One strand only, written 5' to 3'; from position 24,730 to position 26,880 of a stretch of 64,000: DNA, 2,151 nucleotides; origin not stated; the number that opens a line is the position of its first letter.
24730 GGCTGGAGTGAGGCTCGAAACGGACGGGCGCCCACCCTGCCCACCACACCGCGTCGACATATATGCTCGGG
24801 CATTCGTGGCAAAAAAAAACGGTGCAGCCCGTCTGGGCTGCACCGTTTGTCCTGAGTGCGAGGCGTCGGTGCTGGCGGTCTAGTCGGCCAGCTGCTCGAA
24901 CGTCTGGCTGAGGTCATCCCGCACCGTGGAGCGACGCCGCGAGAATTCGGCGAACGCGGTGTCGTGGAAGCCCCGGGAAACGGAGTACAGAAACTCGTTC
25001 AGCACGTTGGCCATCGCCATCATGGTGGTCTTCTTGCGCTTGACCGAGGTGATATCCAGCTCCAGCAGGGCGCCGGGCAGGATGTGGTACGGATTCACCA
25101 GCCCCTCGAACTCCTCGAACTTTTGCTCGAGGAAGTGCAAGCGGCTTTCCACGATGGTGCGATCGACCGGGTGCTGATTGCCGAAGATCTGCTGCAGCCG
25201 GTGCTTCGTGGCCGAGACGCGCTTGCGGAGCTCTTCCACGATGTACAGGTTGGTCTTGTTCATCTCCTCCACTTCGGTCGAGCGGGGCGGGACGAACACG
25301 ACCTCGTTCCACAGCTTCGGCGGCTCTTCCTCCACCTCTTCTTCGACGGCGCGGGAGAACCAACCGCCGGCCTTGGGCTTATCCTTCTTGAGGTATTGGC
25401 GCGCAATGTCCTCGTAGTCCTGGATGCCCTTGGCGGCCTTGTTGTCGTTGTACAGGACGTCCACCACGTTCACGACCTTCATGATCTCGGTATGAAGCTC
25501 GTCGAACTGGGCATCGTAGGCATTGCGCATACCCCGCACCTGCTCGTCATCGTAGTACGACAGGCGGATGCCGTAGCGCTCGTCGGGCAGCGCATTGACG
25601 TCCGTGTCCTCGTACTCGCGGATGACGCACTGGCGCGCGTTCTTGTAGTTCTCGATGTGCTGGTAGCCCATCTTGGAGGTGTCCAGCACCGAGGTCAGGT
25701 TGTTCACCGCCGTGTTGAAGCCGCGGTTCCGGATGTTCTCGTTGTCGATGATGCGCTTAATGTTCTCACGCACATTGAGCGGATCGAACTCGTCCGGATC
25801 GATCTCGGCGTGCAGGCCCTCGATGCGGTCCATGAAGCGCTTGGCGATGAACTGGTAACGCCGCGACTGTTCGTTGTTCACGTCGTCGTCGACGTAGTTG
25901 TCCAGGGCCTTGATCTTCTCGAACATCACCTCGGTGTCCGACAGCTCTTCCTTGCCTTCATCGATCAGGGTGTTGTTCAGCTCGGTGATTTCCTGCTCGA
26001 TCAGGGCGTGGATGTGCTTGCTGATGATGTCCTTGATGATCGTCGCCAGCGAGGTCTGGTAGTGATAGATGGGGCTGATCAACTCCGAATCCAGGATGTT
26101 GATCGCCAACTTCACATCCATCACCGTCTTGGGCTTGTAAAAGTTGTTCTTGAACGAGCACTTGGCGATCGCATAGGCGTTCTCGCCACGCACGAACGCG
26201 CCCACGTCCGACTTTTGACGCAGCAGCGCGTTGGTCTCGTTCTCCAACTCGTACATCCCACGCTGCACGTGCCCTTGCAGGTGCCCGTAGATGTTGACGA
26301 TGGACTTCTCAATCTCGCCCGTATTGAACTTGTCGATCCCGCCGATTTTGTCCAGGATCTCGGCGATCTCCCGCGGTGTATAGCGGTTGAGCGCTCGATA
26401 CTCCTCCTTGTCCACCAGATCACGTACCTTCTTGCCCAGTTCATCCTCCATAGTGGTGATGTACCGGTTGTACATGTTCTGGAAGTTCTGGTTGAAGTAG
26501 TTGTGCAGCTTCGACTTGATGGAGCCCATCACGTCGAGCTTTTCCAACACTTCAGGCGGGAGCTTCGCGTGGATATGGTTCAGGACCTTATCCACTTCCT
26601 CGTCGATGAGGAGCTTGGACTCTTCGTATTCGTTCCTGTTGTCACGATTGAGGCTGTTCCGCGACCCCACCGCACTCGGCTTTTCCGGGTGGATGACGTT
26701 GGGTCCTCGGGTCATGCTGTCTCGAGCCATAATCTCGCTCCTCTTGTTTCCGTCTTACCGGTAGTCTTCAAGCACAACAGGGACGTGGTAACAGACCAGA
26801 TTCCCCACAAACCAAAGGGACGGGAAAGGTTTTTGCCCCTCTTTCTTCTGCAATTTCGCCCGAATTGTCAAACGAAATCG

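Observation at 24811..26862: Compositionally aberrant 616-aa orphan protein with strong expression signals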

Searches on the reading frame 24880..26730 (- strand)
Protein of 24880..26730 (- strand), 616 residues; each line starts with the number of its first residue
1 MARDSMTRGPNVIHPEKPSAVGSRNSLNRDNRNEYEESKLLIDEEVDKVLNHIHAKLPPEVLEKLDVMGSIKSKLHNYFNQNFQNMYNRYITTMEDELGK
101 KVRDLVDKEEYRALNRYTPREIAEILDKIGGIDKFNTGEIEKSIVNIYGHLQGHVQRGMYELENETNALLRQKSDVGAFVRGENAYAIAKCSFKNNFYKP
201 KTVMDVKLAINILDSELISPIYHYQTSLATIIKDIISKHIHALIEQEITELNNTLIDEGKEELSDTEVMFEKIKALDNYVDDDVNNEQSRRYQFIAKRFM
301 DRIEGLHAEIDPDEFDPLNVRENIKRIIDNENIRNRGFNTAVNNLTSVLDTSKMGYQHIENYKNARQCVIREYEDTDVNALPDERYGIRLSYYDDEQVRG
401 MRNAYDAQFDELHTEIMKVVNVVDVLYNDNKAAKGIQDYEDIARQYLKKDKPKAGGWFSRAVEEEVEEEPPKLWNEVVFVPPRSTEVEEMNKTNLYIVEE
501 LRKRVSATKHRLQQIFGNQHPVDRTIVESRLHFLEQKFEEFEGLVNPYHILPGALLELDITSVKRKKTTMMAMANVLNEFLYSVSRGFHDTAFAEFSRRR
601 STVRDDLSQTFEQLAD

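Call 4: search_protein_families(library=pfam, proteins=[window:24883-26730:-], max_evalue=1)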
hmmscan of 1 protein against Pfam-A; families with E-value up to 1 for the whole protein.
window:24883-26730:- (616 aa): 3 families
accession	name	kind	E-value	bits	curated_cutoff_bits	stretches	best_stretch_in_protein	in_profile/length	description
PF14931.11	IFT20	-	0.016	15.8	27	0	289-371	35-117/119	Intraflagellar transport complex B, subunit 20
PF21808.2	Dynamin-like_hel_bact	-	0.019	14.6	28.3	1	231-308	43-119/373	Bacterial dynamin-like protein, helical domain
PF21609.2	Toxofilin-like_dom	-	0.75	10.3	27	0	412-446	28-62/84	Toxofilin-like domain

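Call 5: search_protein_families(library=ncbifam, proteins=[window:24883-26730:-], max_evalue=1)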
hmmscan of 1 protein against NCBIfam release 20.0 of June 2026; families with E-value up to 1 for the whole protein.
window:24883-26730:- (616 aa): 1 family
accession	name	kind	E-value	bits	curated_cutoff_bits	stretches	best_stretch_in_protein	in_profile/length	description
NF040882.1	cfpA_ASD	equivalog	1.1e-275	916.2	500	1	6-612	2-604/605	cytoplasmic filament protein CfpA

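Call 6: search_solved_structures(query=window:24883-26730:-, max_evalue=1)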
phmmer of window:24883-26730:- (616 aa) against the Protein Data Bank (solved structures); distinct sequences matched with E-value up to 1: 2.
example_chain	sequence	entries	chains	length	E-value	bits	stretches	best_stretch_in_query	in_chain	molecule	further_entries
5lfi_A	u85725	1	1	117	0.44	12.5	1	152-227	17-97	Lactococcin-A immunity protein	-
8baq_A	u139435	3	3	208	0.44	12.5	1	324-375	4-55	DarT ssDNA thymidine ADP-ribosyltransferase family protein | E. coli C7 DarT1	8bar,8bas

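Call 8: find_homologous_proteins(query=window:24883-26730:-)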
Query window:24883-26730:- (616 aa): 2910 proteins with E <= 0.001 among 8000 candidates; the best 120 are listed.
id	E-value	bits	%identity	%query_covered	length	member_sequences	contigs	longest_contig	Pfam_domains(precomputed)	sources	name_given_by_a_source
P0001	0.0e+0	1323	95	100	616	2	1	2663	PF27473.1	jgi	jgi:hypothetical protein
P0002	0.0e+0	1301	93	100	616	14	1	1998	PF27473.1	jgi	-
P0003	0.0e+0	1297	93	100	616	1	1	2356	PF27473.1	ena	-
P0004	0.0e+0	1296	94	99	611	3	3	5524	PF27473.1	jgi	jgi:hypothetical protein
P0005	0.0e+0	1293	94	99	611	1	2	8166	PF27473.1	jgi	jgi:hypothetical protein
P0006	0.0e+0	1288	93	100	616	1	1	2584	PF27473.1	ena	-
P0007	0.0e+0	1246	89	100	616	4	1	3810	PF27473.1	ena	-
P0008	0.0e+0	1244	89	100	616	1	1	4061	PF27473.1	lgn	-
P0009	0.0e+0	1244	89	100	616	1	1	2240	PF27473.1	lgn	-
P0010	0.0e+0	1242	89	100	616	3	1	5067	PF27473.1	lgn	-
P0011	0.0e+0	1240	89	100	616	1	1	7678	PF27473.1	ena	-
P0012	0.0e+0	1234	88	100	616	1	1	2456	PF27473.1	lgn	-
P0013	0.0e+0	1234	89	100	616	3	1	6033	PF27473.1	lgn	-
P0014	0.0e+0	1229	89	100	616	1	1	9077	PF27473.1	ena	-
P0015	0.0e+0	1199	86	100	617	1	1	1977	PF27473.1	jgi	jgi:hypothetical protein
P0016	0.0e+0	1194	85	100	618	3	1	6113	PF27473.1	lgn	-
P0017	0.0e+0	1191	85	99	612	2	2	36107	PF27473.1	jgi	jgi:hypothetical protein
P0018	0.0e+0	1190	86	100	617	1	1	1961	PF27473.1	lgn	-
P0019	0.0e+0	1188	85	100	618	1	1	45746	PF27473.1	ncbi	-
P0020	0.0e+0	1186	85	100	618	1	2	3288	PF27473.1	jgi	jgi:hypothetical protein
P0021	0.0e+0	1183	83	100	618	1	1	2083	PF27473.1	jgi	-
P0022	0.0e+0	1183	84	100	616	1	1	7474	PF27473.1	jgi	jgi:hypothetical protein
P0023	0.0e+0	1182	83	100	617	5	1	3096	PF27473.1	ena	-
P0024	0.0e+0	1181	84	100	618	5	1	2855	PF27473.1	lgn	-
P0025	0.0e+0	1181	84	100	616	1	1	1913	PF27473.1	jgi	jgi:hypothetical protein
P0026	0.0e+0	1180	85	99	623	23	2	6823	PF27473.1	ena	-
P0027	0.0e+0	1179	84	99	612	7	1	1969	PF27473.1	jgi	jgi:hypothetical protein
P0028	0.0e+0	1178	83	100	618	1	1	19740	PF27473.1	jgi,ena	-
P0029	0.0e+0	1177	84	100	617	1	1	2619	PF27473.1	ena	-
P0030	0.0e+0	1175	83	100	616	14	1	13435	PF27473.1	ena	-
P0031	0.0e+0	1174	84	99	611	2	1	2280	PF27473.1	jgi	-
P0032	0.0e+0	1174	83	100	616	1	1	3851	PF27473.1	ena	-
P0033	0.0e+0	1173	84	99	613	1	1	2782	PF27473.1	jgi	jgi:hypothetical protein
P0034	0.0e+0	1173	83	100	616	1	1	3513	PF27473.1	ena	-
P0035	0.0e+0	1169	84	100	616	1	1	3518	PF27473.1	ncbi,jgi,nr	ncbi:MAG: cytoplasmic filament protein CfpA [Deltaproteobacteria bacterium]|nr:cytoplasmic filament 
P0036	0.0e+0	1169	82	100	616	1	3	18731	PF27473.1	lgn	-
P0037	0.0e+0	1166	83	99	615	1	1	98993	PF27473.1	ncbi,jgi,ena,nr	ncbi:MAG: cytoplasmic filament protein CfpA [Deltaproteobacteria bacterium]|nr:cytoplasmic filament 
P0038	0.0e+0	1154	82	100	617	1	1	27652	PF27473.1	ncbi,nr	ncbi:MAG: cytochrome C oxidase subunit II [Candidatus Lambdaproteobacteria bacterium]|nr:cytochrome 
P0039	0.0e+0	1153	82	100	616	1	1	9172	PF27473.1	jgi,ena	-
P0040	0.0e+0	1142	82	100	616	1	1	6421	PF27473.1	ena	-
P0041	0.0e+0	1141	82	99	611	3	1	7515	PF27473.1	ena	-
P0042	0.0e+0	1140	81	100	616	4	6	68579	PF27473.1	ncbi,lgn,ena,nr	ncbi:MAG: cytochrome C oxidase subunit II [SAR324 cluster bacterium]|nr:cytochrome C oxidase subunit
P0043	0.0e+0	1128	80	100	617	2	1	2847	PF27473.1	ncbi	-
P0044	0.0e+0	1127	80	100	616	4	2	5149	PF27473.1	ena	-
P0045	0.0e+0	1126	80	100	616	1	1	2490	PF27473.1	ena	-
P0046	0.0e+0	1125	79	100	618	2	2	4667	PF27473.1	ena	-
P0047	0.0e+0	1124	80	100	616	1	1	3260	PF27473.1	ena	-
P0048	0.0e+0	1124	80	99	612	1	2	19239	PF27473.1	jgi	jgi:hypothetical protein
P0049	0.0e+0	1117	78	100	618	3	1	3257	PF27473.1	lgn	-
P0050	0.0e+0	1116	79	100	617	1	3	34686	PF27473.1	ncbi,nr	ncbi:MAG: cytoplasmic filament protein CfpA [SAR324 cluster bacterium]|nr:cytoplasmic filament prote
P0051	0.0e+0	1115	79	100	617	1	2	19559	PF27473.1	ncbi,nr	ncbi:MAG: cytoplasmic filament protein CfpA [SAR324 cluster bacterium]|nr:cytoplasmic filament prote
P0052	0.0e+0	1114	79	100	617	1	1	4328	PF27473.1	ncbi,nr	ncbi:MAG: cytoplasmic filament protein CfpA [SAR324 cluster bacterium]|nr:cytoplasmic filament prote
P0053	0.0e+0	1100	78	98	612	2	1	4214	PF27473.1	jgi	jgi:hypothetical protein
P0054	0.0e+0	1096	78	99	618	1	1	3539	PF27473.1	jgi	jgi:hypothetical protein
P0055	0.0e+0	1095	77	100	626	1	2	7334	PF27473.1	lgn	-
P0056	0.0e+0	1093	78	99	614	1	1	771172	PF27473.1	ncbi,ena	-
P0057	0.0e+0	1088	77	100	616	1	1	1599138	PF27473.1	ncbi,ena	-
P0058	0.0e+0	1079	77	100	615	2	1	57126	PF27473.1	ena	-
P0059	0.0e+0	1078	78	98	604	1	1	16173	PF27473.1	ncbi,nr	ncbi:MAG: cytoplasmic filament protein CfpA, partial [SAR324 cluster bacterium]|nr:cytoplasmic filam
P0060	0.0e+0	1077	78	99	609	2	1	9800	PF27473.1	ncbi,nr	ncbi:MAG: cytoplasmic filament protein CfpA [Deltaproteobacteria bacterium]|nr:cytoplasmic filament 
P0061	0.0e+0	1070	76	99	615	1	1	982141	PF27473.1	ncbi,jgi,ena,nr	ncbi:MAG: cytoplasmic filament protein CfpA [Deltaproteobacteria bacterium]|nr:cytoplasmic filament 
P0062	0.0e+0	1069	76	99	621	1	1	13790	PF27473.1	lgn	-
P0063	0.0e+0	1064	74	100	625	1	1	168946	PF27473.1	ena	-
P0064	5.6e-284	962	83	83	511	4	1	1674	PF27473.1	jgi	jgi:hypothetical protein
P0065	3.1e-266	903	64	99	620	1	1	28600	PF27473.1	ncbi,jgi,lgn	ncbi:MAG: hypothetical protein ACI86H_000225 [bacterium]|jgi:hypothetical protein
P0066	9.6e-266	901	64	99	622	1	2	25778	PF27473.1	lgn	-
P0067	9.8e-266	901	64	100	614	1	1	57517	PF27473.1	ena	-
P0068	2.2e-263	894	64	100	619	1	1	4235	PF27473.1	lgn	-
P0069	1.8e-259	881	63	100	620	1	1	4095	PF27473.1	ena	-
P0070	9.1e-257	872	63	98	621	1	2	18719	PF27473.1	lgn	-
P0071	1.8e-256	871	62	99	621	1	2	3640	PF27473.1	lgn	-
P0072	2.1e-255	867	62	99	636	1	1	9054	PF27473.1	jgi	jgi:tetratricopeptide (TPR) repeat protein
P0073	7.3e-255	865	63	98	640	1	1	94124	PF27473.1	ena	-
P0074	2.6e-252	857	61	99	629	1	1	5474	PF27473.1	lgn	-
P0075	1.4e-251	855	79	81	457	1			PF27473.1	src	-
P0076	3.0e-251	853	61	100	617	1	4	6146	PF27473.1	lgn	-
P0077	4.0e-251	853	62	98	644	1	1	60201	PF27473.1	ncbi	ncbi:MAG: cytoplasmic filament protein CfpA [bacterium]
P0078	2.1e-250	851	61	100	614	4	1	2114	PF27473.1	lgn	-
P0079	5.4e-250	849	61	100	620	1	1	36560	PF27473.1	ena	-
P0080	3.5e-249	847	62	100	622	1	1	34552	PF27473.1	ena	-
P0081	8.9e-248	842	61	100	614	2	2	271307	PF27473.1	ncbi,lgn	-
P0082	2.0e-247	841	61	99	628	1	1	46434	PF27473.1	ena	-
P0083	4.0e-247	840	61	99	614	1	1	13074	PF27473.1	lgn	-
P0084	9.0e-247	839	60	99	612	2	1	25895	PF27473.1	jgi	jgi:hypothetical protein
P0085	1.8e-246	838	60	100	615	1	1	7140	PF27473.1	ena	-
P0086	1.3e-245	835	61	99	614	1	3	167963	PF27473.1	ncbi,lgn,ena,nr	ncbi:MAG: cytochrome C oxidase subunit II [Proteobacteria bacterium]|nr:cytochrome C oxidase subunit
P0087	1.3e-245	835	61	99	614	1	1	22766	PF27473.1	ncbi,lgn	-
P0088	2.1e-245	834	61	99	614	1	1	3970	PF27473.1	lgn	-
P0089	5.1e-245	833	61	99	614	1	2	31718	PF27473.1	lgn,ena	-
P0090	7.1e-245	832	61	100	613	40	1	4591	PF27473.1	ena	-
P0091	1.5e-244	831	60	100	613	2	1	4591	PF27473.1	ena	-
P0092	3.6e-244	830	60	99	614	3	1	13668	PF27473.1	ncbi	-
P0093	2.7e-243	827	59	99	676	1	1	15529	PF27473.1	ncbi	-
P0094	5.1e-243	826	60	99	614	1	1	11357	PF27473.1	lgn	-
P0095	8.3e-243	826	61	99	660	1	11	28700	PF27473.1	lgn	-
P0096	1.5e-242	825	59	99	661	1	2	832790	PF27473.1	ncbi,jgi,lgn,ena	-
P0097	1.6e-242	825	59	100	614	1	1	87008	PF27473.1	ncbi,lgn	-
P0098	2.6e-242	824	60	99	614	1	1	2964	PF27473.1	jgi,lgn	jgi:hypothetical protein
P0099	3.1e-242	824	59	99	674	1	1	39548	PF27473.1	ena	-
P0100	3.6e-242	823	60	99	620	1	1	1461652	PF27473.1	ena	-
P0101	3.9e-242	823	59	99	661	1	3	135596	PF27473.1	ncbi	-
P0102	3.9e-242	823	59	99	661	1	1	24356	PF27473.1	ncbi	-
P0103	6.3e-242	823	60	100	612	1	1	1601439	PF27473.1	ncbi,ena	-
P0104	8.0e-242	822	60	100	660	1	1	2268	PF27473.1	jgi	-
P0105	2.2e-241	821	59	100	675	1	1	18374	PF27473.1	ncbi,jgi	ncbi:MAG: cytoplasmic filament protein CfpA [Spirochaetia bacterium]|jgi:hypothetical protein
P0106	2.2e-241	821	60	100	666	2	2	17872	PF27473.1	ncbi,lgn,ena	-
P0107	2.7e-241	821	59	99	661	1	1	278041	PF27473.1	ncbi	-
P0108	3.5e-241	820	60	99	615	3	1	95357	PF27473.1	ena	-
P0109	4.6e-241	820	59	100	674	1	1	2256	PF27473.1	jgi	jgi:hypothetical protein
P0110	5.1e-241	820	59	99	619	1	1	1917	PF27473.1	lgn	-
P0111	5.1e-241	820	61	99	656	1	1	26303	PF27473.1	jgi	-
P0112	5.2e-241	820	60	100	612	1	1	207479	PF27473.1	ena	-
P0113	5.3e-241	820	59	99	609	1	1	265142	PF27473.1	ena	-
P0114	6.0e-241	819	59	100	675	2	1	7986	PF27473.1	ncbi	-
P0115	6.5e-241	819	59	99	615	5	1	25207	PF27473.1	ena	-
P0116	8.2e-241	819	60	99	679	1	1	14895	PF27473.1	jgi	jgi:hypothetical protein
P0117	1.0e-240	819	59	100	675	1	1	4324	PF27473.1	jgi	jgi:hypothetical protein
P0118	1.1e-240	819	60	99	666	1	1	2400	PF27473.1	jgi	-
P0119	1.1e-240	819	60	99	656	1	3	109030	PF27473.1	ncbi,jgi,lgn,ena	-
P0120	1.1e-240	819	59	100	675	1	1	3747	PF27473.1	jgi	jgi:hypothetical protein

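Call 13: find_related_loci(query=A1, collection=genome_contigs, flank=10000)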
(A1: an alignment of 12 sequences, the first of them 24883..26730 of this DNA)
Query A1 (616 aa) in genome_contigs; peptide patterns used: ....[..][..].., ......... (x = any residue, [..] = any of these).
597 stretches matched a pattern (row limit reached: there are more); 559 encode a relative of the query (tblastn E <= 1e-3); the best 80 are kept; 80 distinct loci.
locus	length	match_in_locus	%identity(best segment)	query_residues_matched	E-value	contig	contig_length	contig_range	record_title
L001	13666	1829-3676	92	1-616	0e+0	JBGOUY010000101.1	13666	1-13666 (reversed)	MAG: bacterium isolate OBJ_0618_7090110_128 k141_1371736_length_13666_cov_12.1775, whole genome shotgun sequence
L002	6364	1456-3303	89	1-616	0e+0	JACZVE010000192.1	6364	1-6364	MAG: SAR324 cluster bacterium isolate B17T1L6 B17T1L6_NODE5524, whole genome shotgun sequence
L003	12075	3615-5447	85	1-611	0e+0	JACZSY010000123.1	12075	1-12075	MAG: SAR324 cluster bacterium isolate B11T3L8 B11T3L8_NODE1496, whole genome shotgun sequence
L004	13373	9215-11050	83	1-612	0e+0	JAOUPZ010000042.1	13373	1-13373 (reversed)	MAG: Deltaproteobacteria bacterium isolate 8_1_Oct_SF_Bin72 8_1_Oct_SF_Bin72_scaffold_3017_c1, whole genome shotgun sequ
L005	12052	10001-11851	82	1-616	0e+0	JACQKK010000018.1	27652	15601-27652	MAG: Candidatus Lambdaproteobacteria bacterium isolate NC_groundwater_1175_Ag_S-0.1um_69_214 S_p1_S3_coassembly_k141_113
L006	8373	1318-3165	83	1-616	0e+0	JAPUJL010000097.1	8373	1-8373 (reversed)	MAG: SAR324 cluster bacterium isolate KW1-S11_24 KW1-S11_24_cg97, whole genome shotgun sequence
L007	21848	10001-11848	81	1-616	0e+0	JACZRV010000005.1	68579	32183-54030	MAG: SAR324 cluster bacterium isolate B105T1L10 B105T1L10_NODE239, whole genome shotgun sequence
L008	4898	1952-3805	78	1-616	0e+0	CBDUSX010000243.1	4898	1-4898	MAG TPA_asm: uncultured bacterium isolate SRR22302371_metabat2_53 genome assembly, contig: ERZ26661859.18382, whole geno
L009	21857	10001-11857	78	1-616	0e+0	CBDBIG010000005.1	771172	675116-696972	MAG: bacterium isolate 845e38ca-9dc7-4b95-8e20-bcd51b9e5d8e genome assembly, contig: contig_5, whole genome shotgun sequ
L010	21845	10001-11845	77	1-616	0e+0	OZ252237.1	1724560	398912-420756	MAG: bacterium isolate 043dd8a8-dcc0-4bcd-bd54-7675b0ac1fb7 genome assembly, chromosome: 1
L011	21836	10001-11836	76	1-612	0e+0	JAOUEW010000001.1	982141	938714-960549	MAG: Deltaproteobacteria bacterium isolate 4_1_July_SF_Bin22 4_1_July_SF_Bin22_scaffold_1_c1, whole genome shotgun seque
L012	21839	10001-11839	77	1-613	0e+0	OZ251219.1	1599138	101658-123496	MAG: bacterium isolate 26ee0284-42bb-4c9d-adec-98fa2ef8fb06 genome assembly, chromosome: 1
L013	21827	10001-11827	61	1-611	0e+0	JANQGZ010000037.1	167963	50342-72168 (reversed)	MAG: SAR324 cluster bacterium isolate PL23b_bin.72 k99_1886585, whole genome shotgun sequence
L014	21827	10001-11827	61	1-611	0e+0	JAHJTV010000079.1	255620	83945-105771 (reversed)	MAG: bacterium isolate OS_PC_MetaG.mb.69 OS_PC_MetaG.mb.69_k141_560669, whole genome shotgun sequence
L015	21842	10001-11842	59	1-616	0e+0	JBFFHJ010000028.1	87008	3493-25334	MAG: bacterium isolate Mix_mud16.2022.02.20 k141_2548956_length_87008_cov_13.0000, whole genome shotgun sequence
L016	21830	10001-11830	60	1-616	0e+0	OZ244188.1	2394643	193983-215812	MAG: bacterium isolate fb8845cd-fa64-405a-b175-caf358dbadd0 genome assembly, chromosome: 1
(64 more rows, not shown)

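Call 32: predict_structure(alignment_id=A2)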
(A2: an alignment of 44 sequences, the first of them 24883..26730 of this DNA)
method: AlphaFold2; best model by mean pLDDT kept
length: 616 residues; sequences in the alignment: 44
mean_pLDDT: 65.7   pTM: 0.45
mean pLDDT of the five models: 65.7, 64.9, 62.7, 61.8, 52.0
residues with pLDDT >= 90: 38; 70-90: 265; 50-70: 165; < 50: 148
segments of 3 or more residues with pLDDT < 50: 1-30, 113-117, 169-184, 217-231, 292-310, 450-474, 586-616
pLDDT, mean of each block of 10 residues (from residue 1): 34 37 41 65 78 78 62 76 70 59 56 49 53 53 61 63 52 39 58 69 75 57 37 62 81 79 79 74 56 46 43 56 70 76 86 82 84 74 83 88 91 91 87 77 64 42 32 49 66 79 88 85 87 90 86 87 67 82 55 33 39 39
secondary structure, 60 per line:
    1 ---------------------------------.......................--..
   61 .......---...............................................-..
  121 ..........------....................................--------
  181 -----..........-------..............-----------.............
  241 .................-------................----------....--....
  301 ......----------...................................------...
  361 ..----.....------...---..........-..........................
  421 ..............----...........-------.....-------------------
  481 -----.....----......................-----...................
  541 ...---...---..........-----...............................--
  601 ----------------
elements in order: H34-56 H59-67 H71-117 H119-130 H137-172 E186-195 E203-213 H228-257 H265-280 H291-294 H297-306 H317-351 E358-362 E367-371 E384-393 H395-434 H439-449 H457-461 H486-490 H495-516 H522-543 E553-562 H568-598
